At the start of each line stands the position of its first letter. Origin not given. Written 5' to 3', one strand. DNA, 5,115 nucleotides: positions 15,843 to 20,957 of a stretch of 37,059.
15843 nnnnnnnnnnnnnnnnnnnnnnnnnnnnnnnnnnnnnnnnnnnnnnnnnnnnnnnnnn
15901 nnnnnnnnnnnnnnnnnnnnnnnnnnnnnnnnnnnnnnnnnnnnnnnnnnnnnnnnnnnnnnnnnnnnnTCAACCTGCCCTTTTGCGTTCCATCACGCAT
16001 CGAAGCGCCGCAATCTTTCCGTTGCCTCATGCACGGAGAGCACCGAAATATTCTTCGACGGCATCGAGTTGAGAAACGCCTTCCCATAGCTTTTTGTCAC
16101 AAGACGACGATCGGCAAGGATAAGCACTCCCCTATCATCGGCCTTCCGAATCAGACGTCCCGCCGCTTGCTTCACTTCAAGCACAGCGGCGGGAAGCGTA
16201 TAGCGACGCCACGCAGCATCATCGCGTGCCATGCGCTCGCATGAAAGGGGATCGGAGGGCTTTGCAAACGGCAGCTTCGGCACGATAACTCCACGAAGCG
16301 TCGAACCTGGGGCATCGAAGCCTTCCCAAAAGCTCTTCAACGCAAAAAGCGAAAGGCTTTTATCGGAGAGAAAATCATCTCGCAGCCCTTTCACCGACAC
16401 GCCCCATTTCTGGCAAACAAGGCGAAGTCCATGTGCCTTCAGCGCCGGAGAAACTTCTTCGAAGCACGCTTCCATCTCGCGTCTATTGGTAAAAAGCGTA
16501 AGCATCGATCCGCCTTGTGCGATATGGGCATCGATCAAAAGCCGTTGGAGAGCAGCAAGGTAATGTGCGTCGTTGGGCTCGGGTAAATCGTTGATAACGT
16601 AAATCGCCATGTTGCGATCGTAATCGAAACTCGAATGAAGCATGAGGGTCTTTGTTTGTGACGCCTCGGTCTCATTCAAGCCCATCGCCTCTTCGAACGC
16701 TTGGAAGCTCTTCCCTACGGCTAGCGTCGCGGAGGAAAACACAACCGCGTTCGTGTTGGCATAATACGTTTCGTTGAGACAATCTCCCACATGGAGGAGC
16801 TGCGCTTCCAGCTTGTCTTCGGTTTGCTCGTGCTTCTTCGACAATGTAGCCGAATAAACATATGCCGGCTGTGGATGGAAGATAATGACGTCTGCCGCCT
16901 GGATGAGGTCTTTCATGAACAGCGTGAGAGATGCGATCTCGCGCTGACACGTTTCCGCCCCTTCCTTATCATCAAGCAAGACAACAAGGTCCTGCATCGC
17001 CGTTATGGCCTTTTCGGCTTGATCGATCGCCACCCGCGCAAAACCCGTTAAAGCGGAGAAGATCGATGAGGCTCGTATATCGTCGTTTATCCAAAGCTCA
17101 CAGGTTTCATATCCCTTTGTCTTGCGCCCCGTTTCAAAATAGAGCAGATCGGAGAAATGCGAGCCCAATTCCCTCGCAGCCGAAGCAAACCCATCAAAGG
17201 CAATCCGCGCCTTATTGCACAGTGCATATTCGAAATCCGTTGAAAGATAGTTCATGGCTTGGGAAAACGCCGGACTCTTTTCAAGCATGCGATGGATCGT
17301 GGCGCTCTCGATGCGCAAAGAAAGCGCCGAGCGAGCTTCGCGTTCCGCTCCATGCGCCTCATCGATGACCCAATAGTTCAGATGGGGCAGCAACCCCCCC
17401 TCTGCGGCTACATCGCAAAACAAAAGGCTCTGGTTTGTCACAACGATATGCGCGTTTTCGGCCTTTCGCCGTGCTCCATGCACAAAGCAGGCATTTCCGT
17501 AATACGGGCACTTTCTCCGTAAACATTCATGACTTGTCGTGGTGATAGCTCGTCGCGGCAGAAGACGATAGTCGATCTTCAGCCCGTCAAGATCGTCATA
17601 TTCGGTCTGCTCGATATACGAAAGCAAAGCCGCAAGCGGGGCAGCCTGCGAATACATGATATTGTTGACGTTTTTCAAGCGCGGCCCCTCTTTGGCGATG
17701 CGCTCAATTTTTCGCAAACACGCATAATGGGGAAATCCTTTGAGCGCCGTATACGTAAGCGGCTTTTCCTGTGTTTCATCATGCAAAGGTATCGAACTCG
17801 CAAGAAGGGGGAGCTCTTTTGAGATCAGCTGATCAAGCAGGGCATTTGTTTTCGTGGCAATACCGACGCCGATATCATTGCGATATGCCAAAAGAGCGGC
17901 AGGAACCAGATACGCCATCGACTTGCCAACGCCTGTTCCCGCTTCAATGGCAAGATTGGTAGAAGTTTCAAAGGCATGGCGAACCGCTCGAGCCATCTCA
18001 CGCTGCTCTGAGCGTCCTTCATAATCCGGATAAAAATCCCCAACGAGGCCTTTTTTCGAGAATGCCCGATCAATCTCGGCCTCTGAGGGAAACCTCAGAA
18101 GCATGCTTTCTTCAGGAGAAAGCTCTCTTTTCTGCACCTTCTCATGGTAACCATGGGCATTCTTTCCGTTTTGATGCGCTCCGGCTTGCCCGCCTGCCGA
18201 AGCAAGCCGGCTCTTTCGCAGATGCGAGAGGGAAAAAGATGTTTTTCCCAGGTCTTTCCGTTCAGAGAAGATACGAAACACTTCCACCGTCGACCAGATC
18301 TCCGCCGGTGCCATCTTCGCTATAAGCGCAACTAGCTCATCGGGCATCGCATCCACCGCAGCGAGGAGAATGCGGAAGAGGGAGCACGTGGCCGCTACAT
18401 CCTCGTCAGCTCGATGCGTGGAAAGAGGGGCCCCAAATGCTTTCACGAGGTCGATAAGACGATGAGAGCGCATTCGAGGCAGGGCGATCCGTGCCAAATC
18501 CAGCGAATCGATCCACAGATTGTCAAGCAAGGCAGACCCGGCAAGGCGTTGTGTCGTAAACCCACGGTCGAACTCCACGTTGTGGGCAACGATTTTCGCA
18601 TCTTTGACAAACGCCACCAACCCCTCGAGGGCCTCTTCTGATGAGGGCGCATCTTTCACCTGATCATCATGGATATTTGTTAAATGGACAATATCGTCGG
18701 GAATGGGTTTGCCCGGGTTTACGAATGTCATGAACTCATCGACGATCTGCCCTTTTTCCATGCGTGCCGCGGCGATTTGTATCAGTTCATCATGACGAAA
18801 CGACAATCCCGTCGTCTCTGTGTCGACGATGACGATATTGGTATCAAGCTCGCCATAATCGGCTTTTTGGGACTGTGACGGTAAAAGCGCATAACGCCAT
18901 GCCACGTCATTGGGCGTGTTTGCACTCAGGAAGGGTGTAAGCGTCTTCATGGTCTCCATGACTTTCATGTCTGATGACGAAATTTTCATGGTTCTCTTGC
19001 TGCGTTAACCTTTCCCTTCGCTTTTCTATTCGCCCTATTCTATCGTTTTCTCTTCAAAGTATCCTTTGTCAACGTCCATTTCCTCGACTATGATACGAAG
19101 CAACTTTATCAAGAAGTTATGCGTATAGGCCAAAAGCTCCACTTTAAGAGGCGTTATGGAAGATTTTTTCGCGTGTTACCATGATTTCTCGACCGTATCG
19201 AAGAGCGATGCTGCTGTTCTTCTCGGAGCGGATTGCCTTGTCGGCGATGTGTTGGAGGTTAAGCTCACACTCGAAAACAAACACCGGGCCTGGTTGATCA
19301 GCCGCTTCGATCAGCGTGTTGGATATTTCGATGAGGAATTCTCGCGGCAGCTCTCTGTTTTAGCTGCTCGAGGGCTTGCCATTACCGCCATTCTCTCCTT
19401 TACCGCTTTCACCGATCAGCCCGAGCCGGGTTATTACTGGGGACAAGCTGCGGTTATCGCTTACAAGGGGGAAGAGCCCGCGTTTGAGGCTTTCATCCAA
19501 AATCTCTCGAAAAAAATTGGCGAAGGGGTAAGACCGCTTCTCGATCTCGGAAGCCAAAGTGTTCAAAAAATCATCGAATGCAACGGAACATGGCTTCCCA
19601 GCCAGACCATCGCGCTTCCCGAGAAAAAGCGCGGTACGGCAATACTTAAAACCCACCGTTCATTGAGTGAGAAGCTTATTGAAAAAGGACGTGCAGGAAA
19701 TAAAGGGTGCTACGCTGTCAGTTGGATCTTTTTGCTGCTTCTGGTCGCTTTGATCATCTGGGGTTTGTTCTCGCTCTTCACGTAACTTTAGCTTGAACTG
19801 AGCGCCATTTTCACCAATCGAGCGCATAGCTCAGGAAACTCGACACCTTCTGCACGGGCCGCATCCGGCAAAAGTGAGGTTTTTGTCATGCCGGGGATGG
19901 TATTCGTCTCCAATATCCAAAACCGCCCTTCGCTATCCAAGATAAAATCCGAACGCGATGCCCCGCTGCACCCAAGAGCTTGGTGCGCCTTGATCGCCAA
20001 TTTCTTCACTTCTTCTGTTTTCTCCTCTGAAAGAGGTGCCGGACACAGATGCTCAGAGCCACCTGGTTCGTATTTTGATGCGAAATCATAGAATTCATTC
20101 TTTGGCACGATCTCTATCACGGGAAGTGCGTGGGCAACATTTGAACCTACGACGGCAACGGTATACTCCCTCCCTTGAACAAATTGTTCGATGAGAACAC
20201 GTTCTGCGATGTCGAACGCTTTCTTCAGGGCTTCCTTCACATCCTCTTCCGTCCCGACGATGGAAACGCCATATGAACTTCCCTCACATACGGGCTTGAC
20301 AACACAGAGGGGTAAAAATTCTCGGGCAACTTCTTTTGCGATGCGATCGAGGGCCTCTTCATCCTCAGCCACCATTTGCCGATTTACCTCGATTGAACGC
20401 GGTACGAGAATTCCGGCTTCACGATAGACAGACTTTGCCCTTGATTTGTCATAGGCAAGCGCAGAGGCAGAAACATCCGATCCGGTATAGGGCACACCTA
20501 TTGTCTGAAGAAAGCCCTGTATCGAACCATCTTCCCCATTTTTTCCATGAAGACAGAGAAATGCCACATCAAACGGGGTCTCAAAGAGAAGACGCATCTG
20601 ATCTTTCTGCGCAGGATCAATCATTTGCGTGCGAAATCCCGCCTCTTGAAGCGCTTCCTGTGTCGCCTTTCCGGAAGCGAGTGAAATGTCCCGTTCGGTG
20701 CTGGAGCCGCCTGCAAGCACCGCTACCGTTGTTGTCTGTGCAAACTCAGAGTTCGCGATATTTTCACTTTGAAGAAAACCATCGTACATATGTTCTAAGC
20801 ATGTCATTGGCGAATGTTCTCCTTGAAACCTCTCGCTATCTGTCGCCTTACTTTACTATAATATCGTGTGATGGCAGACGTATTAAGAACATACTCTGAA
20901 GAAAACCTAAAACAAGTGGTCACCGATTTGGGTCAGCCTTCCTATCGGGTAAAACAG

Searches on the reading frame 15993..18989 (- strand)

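Call 62: search_protein_families(library=pfam, proteins=[window:15993-18989:-], max_evalue=0.00001)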
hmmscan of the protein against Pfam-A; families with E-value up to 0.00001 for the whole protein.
window:15993-18989:- (998 aa): 3 families
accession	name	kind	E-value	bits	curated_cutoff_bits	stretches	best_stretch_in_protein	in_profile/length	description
PF13307.12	Helicase_C_2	-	5.8e-32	111.5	25.3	1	826-978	9-169/170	Helicase C-terminal domain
PF00929.31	RNase_T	-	9.3e-30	104.8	24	1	53-205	1-164/164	Exonuclease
PF00270.35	DEAD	-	5.4e-07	29.9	26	0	335-388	7-61/167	DEAD/DEAH box helicase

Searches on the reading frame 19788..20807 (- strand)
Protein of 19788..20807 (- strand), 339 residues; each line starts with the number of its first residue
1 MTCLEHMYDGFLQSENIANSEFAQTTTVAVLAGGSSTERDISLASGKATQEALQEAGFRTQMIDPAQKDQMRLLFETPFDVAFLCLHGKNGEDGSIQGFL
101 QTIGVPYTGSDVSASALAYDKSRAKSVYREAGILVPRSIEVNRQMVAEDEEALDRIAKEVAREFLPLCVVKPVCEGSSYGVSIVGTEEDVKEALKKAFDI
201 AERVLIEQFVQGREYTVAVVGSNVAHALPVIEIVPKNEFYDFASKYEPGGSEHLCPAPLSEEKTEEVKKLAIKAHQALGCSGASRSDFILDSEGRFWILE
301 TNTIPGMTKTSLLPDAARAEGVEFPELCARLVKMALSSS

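Call 62: search_protein_families(library=pfam, proteins=[window:19788-20807:-], max_evalue=0.00001)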
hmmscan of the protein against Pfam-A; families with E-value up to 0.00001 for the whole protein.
window:19788-20807:- (339 aa): 6 families
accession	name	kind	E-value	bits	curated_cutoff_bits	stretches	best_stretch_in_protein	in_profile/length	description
PF07478.18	Dala_Dala_lig_C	-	2e-55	187.9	24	1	129-332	3-203/204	D-ala D-ala ligase C-terminus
PF01820.27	Dala_Dala_lig_N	-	2.7e-20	73.5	34.6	1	76-110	87-121/121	D-ala D-ala ligase N-terminus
PF02786.22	CPSase_L_D2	-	4e-10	40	19.8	1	120-303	1-178/211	Carbamoyl-phosphate synthase L chain, ATP binding domain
PF13535.11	ATP-grasp_4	-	1.5e-06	28.4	27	0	168-302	5-149/160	ATP-grasp domain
PF02655.19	ATP-grasp_3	-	2.2e-06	28.3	23.2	1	165-302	31-154/160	ATP-grasp domain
PF02222.28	ATP-grasp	-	7.1e-06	26.2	27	0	138-283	7-142/179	ATP-grasp domain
